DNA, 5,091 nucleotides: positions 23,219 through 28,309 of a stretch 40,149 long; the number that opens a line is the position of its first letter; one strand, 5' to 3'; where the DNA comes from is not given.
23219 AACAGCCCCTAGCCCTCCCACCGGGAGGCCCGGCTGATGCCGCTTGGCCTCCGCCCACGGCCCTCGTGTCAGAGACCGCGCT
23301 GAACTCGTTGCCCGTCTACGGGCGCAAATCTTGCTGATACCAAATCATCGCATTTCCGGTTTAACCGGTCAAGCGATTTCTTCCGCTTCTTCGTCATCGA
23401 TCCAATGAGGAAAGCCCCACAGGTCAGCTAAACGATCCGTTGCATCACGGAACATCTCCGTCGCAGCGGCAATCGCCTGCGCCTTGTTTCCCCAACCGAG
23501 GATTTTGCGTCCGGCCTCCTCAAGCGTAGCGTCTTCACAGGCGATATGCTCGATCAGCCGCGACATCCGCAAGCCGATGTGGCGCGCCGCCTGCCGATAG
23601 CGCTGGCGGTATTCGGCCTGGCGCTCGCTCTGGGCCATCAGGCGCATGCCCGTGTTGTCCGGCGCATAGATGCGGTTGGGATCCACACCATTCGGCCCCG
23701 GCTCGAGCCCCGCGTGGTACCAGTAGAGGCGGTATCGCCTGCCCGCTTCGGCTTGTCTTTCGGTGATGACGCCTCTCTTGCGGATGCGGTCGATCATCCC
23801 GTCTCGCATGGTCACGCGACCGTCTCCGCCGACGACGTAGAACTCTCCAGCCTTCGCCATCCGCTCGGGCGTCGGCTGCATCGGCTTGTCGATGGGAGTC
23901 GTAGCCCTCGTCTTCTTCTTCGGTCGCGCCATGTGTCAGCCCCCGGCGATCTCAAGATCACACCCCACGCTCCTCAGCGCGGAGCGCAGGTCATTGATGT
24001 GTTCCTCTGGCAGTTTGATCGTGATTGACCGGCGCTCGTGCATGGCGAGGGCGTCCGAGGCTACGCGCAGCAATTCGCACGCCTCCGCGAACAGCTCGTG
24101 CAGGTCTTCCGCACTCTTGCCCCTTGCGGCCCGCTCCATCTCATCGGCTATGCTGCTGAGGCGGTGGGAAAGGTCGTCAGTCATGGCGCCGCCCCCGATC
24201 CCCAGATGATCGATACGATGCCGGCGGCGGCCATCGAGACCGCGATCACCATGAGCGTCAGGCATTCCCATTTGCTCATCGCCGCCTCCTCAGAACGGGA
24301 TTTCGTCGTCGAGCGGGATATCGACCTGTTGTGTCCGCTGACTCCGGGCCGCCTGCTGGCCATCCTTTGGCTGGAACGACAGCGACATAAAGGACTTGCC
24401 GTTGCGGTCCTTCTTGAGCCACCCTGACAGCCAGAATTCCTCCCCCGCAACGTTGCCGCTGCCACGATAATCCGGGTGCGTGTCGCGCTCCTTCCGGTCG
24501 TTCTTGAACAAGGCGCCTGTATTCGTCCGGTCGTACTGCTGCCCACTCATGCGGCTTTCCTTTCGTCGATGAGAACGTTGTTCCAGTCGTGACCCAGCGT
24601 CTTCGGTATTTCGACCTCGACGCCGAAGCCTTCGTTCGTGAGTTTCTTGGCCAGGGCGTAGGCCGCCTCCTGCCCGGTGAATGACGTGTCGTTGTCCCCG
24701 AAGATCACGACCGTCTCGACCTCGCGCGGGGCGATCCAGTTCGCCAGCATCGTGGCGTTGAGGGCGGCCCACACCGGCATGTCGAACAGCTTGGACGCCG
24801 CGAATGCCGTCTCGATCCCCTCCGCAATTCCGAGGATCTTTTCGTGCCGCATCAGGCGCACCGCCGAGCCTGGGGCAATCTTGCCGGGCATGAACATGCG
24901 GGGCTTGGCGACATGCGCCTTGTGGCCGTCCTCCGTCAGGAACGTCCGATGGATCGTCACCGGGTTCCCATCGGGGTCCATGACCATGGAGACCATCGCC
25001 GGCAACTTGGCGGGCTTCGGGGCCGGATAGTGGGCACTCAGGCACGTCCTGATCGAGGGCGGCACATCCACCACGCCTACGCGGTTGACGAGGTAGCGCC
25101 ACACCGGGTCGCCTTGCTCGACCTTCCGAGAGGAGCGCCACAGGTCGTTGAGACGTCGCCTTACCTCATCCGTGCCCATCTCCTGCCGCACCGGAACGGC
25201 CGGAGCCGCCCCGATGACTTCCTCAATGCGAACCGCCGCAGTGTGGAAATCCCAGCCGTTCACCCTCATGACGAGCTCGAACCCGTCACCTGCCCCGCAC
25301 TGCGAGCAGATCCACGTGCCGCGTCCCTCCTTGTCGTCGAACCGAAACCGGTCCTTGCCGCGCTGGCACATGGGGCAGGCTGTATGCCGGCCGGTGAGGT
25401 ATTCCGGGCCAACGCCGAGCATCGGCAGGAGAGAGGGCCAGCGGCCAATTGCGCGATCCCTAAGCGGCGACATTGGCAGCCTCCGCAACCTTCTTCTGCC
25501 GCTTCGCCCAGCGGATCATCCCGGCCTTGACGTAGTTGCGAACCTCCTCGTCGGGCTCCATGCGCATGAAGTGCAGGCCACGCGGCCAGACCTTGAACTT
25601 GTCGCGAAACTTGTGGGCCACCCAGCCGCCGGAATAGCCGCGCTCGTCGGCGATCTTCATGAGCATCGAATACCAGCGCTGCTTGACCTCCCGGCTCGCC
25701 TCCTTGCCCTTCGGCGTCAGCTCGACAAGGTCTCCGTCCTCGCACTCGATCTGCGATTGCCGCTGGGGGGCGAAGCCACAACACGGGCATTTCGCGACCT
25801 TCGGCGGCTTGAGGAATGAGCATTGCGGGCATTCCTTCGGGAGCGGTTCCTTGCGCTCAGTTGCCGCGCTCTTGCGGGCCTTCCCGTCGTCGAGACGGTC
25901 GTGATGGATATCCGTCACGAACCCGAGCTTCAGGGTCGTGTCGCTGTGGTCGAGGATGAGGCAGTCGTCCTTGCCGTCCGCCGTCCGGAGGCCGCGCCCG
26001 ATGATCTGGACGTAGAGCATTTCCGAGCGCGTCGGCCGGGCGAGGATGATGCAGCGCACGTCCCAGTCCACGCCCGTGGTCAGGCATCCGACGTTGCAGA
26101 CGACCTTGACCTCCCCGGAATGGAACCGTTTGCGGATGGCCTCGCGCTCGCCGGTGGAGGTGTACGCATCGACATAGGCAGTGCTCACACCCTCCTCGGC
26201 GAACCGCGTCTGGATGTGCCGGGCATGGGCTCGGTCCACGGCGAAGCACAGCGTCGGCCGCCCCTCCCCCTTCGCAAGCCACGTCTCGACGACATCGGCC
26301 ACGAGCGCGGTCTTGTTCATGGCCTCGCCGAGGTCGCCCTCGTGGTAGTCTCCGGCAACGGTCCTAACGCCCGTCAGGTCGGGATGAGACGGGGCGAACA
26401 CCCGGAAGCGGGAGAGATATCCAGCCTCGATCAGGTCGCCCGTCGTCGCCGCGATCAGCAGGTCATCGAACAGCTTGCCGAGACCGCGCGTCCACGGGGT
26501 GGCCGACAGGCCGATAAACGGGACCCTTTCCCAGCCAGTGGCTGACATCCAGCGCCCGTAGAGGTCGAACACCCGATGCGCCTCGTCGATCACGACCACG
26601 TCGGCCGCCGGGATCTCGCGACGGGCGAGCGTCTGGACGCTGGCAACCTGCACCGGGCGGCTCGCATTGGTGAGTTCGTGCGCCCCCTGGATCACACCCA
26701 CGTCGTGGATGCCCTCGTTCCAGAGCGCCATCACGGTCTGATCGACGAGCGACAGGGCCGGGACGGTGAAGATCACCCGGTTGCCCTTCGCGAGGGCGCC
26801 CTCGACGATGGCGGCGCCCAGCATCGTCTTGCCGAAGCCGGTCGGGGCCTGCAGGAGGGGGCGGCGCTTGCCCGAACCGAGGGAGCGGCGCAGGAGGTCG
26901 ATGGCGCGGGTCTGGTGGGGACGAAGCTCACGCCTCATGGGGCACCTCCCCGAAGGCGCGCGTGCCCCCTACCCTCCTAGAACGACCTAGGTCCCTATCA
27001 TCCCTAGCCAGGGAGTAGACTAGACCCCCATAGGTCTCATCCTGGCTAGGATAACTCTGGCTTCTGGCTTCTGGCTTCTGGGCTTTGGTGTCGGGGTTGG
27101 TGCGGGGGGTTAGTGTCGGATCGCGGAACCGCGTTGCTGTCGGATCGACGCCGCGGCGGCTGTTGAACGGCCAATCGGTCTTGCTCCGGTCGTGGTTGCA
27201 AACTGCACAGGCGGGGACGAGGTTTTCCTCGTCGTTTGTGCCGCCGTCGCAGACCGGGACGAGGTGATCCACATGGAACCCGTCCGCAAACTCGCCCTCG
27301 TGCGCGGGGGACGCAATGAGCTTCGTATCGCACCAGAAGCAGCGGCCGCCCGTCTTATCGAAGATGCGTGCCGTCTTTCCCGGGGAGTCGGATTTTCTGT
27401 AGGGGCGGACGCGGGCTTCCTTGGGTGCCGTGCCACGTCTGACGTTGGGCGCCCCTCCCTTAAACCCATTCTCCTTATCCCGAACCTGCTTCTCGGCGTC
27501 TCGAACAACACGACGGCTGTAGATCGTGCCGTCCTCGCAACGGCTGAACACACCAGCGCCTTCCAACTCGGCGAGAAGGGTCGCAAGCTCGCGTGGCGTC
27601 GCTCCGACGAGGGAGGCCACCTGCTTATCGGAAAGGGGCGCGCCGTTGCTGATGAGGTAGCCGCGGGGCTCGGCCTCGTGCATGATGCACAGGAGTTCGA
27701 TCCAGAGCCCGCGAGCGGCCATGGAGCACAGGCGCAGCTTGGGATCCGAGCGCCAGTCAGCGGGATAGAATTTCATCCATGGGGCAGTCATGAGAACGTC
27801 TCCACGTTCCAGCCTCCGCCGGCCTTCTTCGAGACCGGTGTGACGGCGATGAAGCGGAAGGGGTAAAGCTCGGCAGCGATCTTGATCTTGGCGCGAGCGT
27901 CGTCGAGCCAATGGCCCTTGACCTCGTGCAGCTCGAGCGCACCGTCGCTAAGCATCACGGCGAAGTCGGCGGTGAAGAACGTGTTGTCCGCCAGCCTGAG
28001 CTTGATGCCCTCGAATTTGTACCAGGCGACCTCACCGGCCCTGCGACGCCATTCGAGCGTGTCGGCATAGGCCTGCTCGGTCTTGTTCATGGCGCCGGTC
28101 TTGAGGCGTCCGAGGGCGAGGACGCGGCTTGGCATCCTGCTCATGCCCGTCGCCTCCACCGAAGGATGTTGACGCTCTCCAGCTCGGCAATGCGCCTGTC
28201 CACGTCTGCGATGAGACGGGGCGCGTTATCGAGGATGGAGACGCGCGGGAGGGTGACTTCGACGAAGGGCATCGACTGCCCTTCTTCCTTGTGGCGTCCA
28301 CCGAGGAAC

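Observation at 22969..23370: Two paralogous structured modules of about 200 bp in the 716-bp leader of the late operon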

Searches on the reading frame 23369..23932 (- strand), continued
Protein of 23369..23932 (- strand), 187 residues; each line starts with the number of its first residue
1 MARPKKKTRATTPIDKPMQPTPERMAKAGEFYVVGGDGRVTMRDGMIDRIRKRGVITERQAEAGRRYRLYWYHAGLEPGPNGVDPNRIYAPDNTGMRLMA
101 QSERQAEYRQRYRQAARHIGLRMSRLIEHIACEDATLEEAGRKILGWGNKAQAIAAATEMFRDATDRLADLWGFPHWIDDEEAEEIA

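Call 81: fold_search(model_id=the predicted structure, library=pdb)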
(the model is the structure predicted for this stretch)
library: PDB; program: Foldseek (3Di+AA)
matches with E <= 10: 44; with E <= 0.001: 0
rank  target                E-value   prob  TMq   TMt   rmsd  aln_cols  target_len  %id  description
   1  9s9k_A                1.2e+00  0.06  0.14  0.14  18.0       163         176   14  S. islandicus CdvB (semi open) (released 2026-01-28)
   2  2yfb_A                1.3e+00  0.08  0.15  0.13  15.4       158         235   14  X-ray structure of McpS ligand binding domain in complex with succinate (released 2012-04-18)
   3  9s9k_B                1.3e+00  0.06  0.14  0.15  18.0       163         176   14  S. islandicus CdvB (semi open) (released 2026-01-28)
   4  9s99_B                1.7e+00  0.08  0.17  0.16  16.3       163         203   14  CdvB2 filament - high twist, class B (released 2026-01-28)
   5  9s98_A                2.0e+00  0.08  0.17  0.17  16.3       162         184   11  CdvB2 filament - high twist, class A (released 2026-01-28)
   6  1r0d_B                2.7e+00  0.03  0.12  0.12  15.3       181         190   14  HIP1R THATCH DOMAIN CORE (released 2004-07-06)
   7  1ps1_A                2.9e+00  0.07  0.19  0.13  16.1       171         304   15  PENTALENENE SYNTHASE (released 1998-03-25)
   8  6wkh_B                4.5e+00  0.05  0.19  0.13  15.9       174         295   11  Crystal structure of pentalenene synthase mutant F76W complexed with 12,13-difluorofarnesyl diphosphate (released 2020-08-26)
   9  2jr0_MODEL_1_A        4.5e+00  0.04  0.16  0.19  14.8       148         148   11  Solution structure of NusB from Aquifex Aeolicus (released 2008-02-19)
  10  8ipq_B                4.5e+00  0.04  0.18  0.09  21.9       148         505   18  Cryo-EM structure of heme transporter CydDC from Mycobacterium smegmatis in the inward facing apo state (released 2023-06-14)
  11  7dqv                  4.9e+00  0.04  0.14  0.06  17.9       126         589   17  Crystal structure of a CmABCB1 mutant (released 2021-03-24)
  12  9c7m_A                5.2e+00  0.05  0.19  0.13  14.5       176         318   11  Crystal structure of pentalenene synthase variant F76A complexed with 12,13-difluorofarnesyl diphosphate (released 2024-11-06)
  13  9az6_F                5.2e+00  0.03  0.15  0.15  15.7       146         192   14  F-actin-Talin(R13-DD) complex (released 2025-02-12)
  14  9a50_A                5.4e+00  0.09  0.25  0.19  21.6       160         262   12  Integrative model of RPSB-RPOC by crosslinking MS and deep learning (released 2024-09-18)
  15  1zym_B                5.4e+00  0.04  0.16  0.13  13.9       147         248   12  AMINO TERMINAL DOMAIN OF ENZYME I FROM ESCHERICHIA COLI (released 1996-12-07)
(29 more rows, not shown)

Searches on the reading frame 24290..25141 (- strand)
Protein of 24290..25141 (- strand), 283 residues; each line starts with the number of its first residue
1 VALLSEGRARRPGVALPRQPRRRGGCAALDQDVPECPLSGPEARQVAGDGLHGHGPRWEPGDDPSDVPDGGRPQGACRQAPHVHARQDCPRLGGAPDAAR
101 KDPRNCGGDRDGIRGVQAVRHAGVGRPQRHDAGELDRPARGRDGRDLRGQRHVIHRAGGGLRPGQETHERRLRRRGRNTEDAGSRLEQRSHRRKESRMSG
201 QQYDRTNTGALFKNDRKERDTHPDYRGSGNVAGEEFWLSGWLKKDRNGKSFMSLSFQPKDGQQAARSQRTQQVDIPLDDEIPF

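Call 8: search_protein_families(library=pfam, proteins=[window:24290-25141:-], max_evalue=0.01)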
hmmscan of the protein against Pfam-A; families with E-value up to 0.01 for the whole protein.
window:24290-25141:- (283 aa): 0 families

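Call 9: search_protein_families(library=phrogs, proteins=[window:24290-25141:-], max_evalue=0.01)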
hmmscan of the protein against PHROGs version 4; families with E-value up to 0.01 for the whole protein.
window:24290-25141:- (283 aa): 2 families
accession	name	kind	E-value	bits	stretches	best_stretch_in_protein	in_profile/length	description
phrog_7364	-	DNA, RNA and nucleotide metabolism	3.4e-17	64.6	1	201-272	2-74/158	single strand DNA binding protein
phrog_18154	-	DNA, RNA and nucleotide metabolism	2.1e-14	55.2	1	202-264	1-62/105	single strand DNA binding protein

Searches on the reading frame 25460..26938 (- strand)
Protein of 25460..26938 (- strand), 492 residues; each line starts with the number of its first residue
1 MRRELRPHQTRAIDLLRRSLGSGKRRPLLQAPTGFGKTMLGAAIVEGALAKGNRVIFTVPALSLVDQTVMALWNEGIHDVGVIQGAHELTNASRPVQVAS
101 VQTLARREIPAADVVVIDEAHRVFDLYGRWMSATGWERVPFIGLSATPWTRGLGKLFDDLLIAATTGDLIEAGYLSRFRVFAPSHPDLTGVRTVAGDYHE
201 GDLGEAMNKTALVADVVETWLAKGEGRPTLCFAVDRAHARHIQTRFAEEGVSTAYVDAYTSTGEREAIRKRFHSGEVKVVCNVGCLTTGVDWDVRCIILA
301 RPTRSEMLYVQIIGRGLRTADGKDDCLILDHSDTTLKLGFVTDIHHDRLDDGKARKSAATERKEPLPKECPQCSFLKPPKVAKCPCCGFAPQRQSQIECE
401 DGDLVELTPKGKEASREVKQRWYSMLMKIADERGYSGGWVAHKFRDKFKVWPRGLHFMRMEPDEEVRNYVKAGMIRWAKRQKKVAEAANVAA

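Call 8: search_protein_families(library=pfam, proteins=[window:25460-26938:-], max_evalue=0.01)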
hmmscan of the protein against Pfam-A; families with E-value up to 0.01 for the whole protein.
window:25460-26938:- (492 aa): 6 families
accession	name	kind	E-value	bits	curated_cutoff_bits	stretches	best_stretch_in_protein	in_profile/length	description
PF04851.21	ResIII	-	6.2e-18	65.7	22.5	1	4-148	3-162/164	Type III restriction enzyme, res subunit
PF00271.37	Helicase_C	-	3.9e-11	43.6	23.5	1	220-319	9-109/110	Helicase conserved C-terminal domain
PF00270.35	DEAD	-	5.6e-11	42.9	26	1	6-148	1-160/167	DEAD/DEAH box helicase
PF13604.12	AAA_30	-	6.2e-06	26.5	27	1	15-121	9-98/191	AAA domain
PF13401.12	AAA_22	-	0.0006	20.6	27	0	28-123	9-96/130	AAA domain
PF09848.15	SLFN-g3_helicase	-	0.0011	18.7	24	1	33-125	10-93/354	Schlafen group 3, DNA/RNA helicase domain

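Call 9: search_protein_families(library=phrogs, proteins=[window:25460-26938:-], max_evalue=0.01)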
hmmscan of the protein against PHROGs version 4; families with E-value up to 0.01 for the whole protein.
window:25460-26938:- (492 aa): 9 families
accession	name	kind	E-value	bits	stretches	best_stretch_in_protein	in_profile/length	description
phrog_16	-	DNA, RNA and nucleotide metabolism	7.9e-90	303.4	1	2-423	270-677/986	DNA helicase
phrog_16694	-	unknown function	4.4e-17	62.3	2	4-124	274-413/1010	-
phrog_62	-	DNA, RNA and nucleotide metabolism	1.2e-13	50.5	2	1-157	693-858/1881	DNA helicase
phrog_9690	-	DNA, RNA and nucleotide metabolism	2.6e-12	47.4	1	157-334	91-271/306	DNA helicase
phrog_16259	-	DNA, RNA and nucleotide metabolism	3.8e-09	37.2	1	21-122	129-235/330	DNA helicase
phrog_2488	-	DNA, RNA and nucleotide metabolism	1e-06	28.8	1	5-68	19-87/579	DNA helicase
phrog_6819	-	DNA, RNA and nucleotide metabolism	1.8e-05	24.4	0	25-79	37-88/645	Holliday junction branch migration helicase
phrog_17901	-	DNA, RNA and nucleotide metabolism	0.00044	21.6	1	275-334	10-70/109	DNA helicase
phrog_50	-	DNA, RNA and nucleotide metabolism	0.0081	16.3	0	27-58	372-403/570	DnaC-like helicase loader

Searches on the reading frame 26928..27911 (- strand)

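Call 8: search_protein_families(library=pfam, proteins=[window:26928-27911:-], max_evalue=0.01)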
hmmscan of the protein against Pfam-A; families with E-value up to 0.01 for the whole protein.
window:26928-27911:- (327 aa): 3 families
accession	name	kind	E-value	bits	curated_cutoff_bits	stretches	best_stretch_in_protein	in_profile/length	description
PF01844.29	HNH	-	9.4e-09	35.7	21.4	1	208-243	10-45/47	HNH endonuclease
PF14279.12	HNH_5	-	0.00036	20.8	27.5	1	211-241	12-42/56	HNH endonuclease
PF13545.12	HTH_Crp_2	-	0.0071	16.7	27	0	88-124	18-55/70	Crp-like helix-turn-helix domain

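Call 9: search_protein_families(library=phrogs, proteins=[window:26928-27911:-], max_evalue=0.01)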
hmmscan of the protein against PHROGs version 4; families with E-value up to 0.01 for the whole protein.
window:26928-27911:- (327 aa): 31 families (the best 25 are shown)
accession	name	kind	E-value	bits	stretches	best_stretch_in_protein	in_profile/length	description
phrog_2118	-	DNA, RNA and nucleotide metabolism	3e-15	57.5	1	179-245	167-224/301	HNH endonuclease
phrog_1035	-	DNA, RNA and nucleotide metabolism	1e-10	42.9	1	124-251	91-220/271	endonuclease VII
phrog_338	-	DNA, RNA and nucleotide metabolism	1.2e-09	39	1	158-250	189-265/340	HNH endonuclease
phrog_1271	-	DNA, RNA and nucleotide metabolism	5.5e-09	36.9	1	163-252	247-325/361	HNH endonuclease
phrog_2214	-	DNA, RNA and nucleotide metabolism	6.4e-09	36.4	1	182-248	187-242/429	HNH endonuclease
phrog_6050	-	DNA, RNA and nucleotide metabolism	2.5e-08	34.2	1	181-244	304-359/402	HNH endonuclease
phrog_8660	-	DNA, RNA and nucleotide metabolism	4.4e-08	34.4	1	174-242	110-176/196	HNH endonuclease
phrog_333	-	DNA, RNA and nucleotide metabolism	1.2e-07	32.9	1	177-286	22-120/138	HNH endonuclease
phrog_5718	-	DNA, RNA and nucleotide metabolism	1.3e-07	32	1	164-246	104-177/394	HNH endonuclease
phrog_589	-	DNA, RNA and nucleotide metabolism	2.2e-07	31.8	1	159-244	62-140/179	HNH endonuclease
phrog_14314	-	DNA, RNA and nucleotide metabolism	2.6e-06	28.9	1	213-246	32-65/252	HNH endonuclease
phrog_13246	-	DNA, RNA and nucleotide metabolism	3.1e-06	27.9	1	63-184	13-137/250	replisome organizer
phrog_7785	-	DNA, RNA and nucleotide metabolism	6.8e-06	27.1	1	212-245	81-114/147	HNH endonuclease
phrog_33554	-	DNA, RNA and nucleotide metabolism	7.1e-06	27.3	1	183-246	14-76/114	HNH endonuclease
phrog_960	-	DNA, RNA and nucleotide metabolism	1.2e-05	24.6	1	141-247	183-280/991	HNH endonuclease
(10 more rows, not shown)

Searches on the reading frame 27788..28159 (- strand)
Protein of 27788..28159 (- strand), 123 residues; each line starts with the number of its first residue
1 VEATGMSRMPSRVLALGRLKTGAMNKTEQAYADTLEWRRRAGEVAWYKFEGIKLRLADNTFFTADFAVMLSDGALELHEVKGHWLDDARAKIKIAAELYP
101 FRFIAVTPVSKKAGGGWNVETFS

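Call 82: search_protein_families(library=pfam, proteins=[window:27788-28159:-], max_evalue=0.01)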
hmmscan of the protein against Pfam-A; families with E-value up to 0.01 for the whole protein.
window:27788-28159:- (123 aa): 1 family
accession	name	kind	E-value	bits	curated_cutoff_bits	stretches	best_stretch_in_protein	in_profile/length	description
PF06356.17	DUF1064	-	0.00098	20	24.7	1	59-99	61-101/117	Protein of unknown function (DUF1064)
